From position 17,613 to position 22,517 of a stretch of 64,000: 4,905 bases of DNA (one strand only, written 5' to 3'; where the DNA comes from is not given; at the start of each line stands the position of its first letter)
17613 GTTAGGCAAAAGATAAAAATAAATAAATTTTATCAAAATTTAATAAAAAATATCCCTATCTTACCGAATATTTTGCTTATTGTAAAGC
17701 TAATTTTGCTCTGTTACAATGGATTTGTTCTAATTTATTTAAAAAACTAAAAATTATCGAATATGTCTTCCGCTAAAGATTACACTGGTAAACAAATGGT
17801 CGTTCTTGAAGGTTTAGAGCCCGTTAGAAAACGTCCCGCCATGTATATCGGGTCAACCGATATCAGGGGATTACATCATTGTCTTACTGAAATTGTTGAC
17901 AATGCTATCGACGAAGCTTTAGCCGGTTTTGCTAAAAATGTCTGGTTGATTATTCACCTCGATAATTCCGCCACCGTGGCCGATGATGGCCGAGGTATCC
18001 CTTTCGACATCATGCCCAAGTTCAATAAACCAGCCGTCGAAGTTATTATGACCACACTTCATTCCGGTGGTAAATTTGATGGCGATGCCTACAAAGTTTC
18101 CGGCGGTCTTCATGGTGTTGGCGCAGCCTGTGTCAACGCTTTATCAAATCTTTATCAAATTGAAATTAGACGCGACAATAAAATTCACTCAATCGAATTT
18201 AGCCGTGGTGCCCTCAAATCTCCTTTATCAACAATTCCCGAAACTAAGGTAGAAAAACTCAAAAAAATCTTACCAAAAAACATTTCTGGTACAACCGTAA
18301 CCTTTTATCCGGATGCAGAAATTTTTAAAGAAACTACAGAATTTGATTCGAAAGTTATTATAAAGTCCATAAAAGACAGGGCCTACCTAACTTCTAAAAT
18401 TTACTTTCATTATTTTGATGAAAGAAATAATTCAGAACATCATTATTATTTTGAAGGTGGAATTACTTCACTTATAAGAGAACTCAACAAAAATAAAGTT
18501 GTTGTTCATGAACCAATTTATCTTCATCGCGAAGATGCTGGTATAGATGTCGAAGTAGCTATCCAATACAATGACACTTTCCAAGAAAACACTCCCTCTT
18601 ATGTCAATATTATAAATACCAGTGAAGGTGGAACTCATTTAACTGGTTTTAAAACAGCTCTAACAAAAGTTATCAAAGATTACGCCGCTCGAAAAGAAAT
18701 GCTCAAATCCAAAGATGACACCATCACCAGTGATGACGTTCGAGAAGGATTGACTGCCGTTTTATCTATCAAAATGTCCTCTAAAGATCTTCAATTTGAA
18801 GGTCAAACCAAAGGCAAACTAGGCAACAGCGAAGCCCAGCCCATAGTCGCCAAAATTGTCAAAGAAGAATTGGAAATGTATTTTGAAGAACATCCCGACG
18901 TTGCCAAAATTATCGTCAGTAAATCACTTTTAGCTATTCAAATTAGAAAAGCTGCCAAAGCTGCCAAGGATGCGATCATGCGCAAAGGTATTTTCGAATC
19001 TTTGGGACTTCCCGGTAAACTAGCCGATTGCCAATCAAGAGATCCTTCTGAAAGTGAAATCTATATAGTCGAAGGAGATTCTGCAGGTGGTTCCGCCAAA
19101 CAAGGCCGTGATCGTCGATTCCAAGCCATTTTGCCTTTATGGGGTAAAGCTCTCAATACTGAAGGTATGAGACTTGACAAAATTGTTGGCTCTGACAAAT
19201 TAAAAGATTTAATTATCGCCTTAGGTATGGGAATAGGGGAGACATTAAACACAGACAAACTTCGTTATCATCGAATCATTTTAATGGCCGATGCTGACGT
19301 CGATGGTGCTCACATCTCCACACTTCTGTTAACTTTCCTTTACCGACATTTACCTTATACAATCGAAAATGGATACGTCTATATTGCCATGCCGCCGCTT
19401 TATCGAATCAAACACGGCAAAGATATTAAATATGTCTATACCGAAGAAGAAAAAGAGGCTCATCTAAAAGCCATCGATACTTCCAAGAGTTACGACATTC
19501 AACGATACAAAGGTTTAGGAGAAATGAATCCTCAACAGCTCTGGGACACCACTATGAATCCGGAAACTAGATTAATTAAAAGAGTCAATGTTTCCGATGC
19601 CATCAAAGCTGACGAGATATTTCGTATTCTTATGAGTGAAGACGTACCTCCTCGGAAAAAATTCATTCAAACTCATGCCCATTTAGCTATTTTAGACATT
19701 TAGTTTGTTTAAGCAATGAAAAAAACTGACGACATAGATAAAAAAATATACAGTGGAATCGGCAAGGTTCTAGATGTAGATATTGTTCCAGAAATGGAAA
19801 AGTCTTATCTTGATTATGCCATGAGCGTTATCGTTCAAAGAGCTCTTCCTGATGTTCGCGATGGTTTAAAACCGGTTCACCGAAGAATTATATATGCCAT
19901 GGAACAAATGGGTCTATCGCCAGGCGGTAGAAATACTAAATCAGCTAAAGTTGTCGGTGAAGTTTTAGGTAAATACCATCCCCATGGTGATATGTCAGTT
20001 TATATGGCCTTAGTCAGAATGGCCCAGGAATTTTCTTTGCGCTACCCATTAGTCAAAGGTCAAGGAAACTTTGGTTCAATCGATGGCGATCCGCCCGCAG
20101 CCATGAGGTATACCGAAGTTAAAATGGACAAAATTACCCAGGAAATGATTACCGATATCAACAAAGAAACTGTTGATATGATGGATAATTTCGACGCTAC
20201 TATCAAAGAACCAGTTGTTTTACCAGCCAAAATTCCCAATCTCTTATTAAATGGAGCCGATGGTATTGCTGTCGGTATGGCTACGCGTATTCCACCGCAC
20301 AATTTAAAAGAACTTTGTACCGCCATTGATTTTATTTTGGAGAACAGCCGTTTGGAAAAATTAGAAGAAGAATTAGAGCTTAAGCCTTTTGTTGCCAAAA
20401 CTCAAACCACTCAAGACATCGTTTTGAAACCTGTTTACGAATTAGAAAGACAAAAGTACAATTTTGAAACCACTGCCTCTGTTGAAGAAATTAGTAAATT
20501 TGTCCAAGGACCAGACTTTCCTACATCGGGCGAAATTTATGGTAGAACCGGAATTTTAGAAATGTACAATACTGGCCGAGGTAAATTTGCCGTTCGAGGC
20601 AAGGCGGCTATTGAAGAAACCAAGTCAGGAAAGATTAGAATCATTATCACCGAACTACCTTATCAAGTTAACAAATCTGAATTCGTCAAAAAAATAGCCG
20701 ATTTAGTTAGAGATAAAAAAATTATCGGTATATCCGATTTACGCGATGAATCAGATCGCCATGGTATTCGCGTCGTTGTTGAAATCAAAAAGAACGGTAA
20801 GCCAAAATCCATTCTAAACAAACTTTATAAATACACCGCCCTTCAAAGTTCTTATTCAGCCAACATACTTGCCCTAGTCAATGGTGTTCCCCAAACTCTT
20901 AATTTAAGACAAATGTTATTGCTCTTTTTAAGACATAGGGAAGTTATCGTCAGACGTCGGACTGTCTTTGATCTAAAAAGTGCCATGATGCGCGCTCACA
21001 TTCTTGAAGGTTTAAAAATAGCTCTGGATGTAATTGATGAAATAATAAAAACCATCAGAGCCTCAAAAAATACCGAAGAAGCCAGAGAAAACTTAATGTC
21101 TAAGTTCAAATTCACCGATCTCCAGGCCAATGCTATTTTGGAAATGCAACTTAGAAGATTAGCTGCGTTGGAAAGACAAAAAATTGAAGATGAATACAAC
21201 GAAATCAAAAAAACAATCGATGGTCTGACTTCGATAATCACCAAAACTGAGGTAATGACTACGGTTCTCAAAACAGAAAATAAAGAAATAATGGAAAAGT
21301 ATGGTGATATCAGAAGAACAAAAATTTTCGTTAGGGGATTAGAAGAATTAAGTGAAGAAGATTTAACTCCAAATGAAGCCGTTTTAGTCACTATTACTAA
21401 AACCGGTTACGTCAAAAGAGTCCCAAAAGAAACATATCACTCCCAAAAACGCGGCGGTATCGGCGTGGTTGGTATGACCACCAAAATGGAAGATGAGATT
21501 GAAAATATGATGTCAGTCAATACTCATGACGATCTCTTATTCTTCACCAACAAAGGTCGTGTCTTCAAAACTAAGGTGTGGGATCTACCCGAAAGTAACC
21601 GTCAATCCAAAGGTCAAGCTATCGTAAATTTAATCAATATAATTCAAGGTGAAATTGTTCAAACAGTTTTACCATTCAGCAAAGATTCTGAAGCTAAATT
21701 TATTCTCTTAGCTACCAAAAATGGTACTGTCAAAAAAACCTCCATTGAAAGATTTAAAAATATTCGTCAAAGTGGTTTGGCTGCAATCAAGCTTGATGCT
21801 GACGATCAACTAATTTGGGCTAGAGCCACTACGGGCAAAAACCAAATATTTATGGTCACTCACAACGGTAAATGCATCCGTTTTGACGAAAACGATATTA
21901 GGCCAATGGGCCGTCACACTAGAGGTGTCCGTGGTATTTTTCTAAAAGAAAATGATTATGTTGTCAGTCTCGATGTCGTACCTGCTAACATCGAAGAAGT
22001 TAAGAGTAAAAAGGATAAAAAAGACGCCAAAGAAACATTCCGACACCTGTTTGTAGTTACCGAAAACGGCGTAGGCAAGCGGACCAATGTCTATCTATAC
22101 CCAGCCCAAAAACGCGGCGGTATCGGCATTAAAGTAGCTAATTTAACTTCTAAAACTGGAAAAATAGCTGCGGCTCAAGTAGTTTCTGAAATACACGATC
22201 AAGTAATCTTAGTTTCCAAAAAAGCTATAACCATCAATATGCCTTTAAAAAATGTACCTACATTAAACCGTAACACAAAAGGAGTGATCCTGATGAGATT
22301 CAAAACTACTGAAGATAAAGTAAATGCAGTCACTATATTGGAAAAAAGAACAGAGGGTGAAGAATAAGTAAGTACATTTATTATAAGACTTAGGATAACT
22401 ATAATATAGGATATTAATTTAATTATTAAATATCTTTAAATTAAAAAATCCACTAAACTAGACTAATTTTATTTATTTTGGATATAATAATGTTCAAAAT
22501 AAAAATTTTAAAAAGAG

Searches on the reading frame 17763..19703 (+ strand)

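Call 36: search_protein_families(library=pfam, proteins=[window:17763-19703:+], max_evalue=0.00001)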
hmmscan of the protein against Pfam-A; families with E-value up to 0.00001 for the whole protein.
window:17763-19703:+ (646 aa): 4 families
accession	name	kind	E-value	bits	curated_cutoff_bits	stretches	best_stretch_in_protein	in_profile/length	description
PF00204.31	DNA_gyraseB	-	5.3e-55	186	27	1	233-403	1-172/173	DNA gyrase B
PF00986.26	DNA_gyraseB_C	-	1.2e-28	99.5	29.8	1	575-636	2-63/63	DNA gyrase B subunit, carboxyl terminus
PF01751.28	Toprim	-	8.7e-17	61.5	23.1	1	432-541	1-93/96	Toprim domain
PF02518.31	HATPase_c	-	1.6e-14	54.7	26.4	1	33-184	2-108/111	Histidine kinase-, DNA gyrase B-, and HSP90-like ATPase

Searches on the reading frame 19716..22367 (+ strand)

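Call 36: search_protein_families(library=pfam, proteins=[window:19716-22367:+], max_evalue=0.00001)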
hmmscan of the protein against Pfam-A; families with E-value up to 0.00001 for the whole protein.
window:19716-22367:+ (883 aa): 2 families
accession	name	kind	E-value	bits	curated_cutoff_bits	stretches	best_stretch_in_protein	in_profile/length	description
PF00521.26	DNA_topoisoIV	-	1.7e-152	508.7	31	2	42-255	1-213/432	DNA gyrase/topoisomerase IV, subunit A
PF03989.18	DNA_gyraseA_C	-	2.4e-66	219.4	27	6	710-755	2-47/48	DNA gyrase C-terminal domain, beta-propeller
